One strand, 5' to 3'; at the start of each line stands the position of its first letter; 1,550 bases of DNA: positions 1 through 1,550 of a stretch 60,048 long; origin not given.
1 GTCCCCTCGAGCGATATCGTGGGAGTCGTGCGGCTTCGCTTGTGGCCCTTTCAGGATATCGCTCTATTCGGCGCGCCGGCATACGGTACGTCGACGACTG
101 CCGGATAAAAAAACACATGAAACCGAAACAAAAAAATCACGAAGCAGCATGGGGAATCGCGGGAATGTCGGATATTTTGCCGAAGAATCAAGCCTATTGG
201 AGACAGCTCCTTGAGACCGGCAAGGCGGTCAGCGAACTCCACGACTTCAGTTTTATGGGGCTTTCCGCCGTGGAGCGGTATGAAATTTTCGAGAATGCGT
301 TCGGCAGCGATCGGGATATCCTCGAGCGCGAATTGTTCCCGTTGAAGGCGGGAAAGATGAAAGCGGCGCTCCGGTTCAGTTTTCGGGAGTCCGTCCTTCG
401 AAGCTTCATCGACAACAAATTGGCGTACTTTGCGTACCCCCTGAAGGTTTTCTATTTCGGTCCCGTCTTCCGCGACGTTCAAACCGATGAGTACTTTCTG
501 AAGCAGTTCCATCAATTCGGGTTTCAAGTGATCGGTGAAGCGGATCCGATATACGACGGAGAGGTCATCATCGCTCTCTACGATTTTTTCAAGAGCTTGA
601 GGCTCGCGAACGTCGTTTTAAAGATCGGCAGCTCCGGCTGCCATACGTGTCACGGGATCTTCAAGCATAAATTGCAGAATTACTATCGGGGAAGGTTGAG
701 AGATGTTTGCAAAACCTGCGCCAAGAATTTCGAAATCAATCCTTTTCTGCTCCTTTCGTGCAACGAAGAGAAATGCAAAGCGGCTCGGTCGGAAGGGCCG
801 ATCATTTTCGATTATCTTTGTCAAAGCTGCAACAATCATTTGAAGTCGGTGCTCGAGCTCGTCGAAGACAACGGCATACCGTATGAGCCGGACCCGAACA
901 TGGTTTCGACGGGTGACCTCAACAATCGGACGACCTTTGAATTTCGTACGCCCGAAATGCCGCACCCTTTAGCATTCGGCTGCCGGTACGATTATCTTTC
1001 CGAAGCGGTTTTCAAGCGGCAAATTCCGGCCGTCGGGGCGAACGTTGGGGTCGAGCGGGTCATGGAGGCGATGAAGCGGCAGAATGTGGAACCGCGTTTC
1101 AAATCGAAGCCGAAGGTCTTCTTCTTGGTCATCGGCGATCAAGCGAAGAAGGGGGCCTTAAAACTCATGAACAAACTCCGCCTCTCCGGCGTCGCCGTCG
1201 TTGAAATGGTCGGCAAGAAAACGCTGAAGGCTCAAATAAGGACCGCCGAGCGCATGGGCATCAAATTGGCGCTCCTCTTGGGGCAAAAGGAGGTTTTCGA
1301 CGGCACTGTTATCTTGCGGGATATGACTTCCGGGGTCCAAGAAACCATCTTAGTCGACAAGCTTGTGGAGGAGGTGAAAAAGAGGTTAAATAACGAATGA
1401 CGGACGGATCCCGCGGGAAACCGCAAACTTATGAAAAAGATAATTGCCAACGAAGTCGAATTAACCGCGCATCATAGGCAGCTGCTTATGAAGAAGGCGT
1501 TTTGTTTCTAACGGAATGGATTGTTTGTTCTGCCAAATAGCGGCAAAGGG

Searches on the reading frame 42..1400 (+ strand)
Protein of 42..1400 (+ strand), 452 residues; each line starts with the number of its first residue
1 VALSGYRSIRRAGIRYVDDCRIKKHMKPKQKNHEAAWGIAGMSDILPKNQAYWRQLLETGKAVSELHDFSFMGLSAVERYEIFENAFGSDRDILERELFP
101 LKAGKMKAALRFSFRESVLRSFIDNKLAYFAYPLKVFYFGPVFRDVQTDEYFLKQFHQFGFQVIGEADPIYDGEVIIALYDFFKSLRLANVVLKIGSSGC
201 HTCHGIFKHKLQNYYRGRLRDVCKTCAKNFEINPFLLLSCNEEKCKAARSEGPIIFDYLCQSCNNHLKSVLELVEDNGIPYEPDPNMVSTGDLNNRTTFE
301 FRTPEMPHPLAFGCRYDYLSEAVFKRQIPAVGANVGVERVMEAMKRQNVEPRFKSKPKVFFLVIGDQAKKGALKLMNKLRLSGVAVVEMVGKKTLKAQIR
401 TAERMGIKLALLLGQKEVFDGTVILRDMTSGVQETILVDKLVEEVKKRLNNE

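Call 8: search_protein_families(library=pfam, proteins=[window:42-1400:+])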
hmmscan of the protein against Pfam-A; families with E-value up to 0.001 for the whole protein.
window:42-1400:+ (452 aa): 2 families
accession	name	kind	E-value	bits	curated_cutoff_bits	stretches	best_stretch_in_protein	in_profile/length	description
PF13393.11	tRNA-synt_His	-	3.2e-21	76.3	25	1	41-340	1-308/308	Histidyl-tRNA synthetase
PF03129.25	HGTP_anticodon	-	1.6e-13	51.1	21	1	358-448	1-94/94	Anticodon binding domain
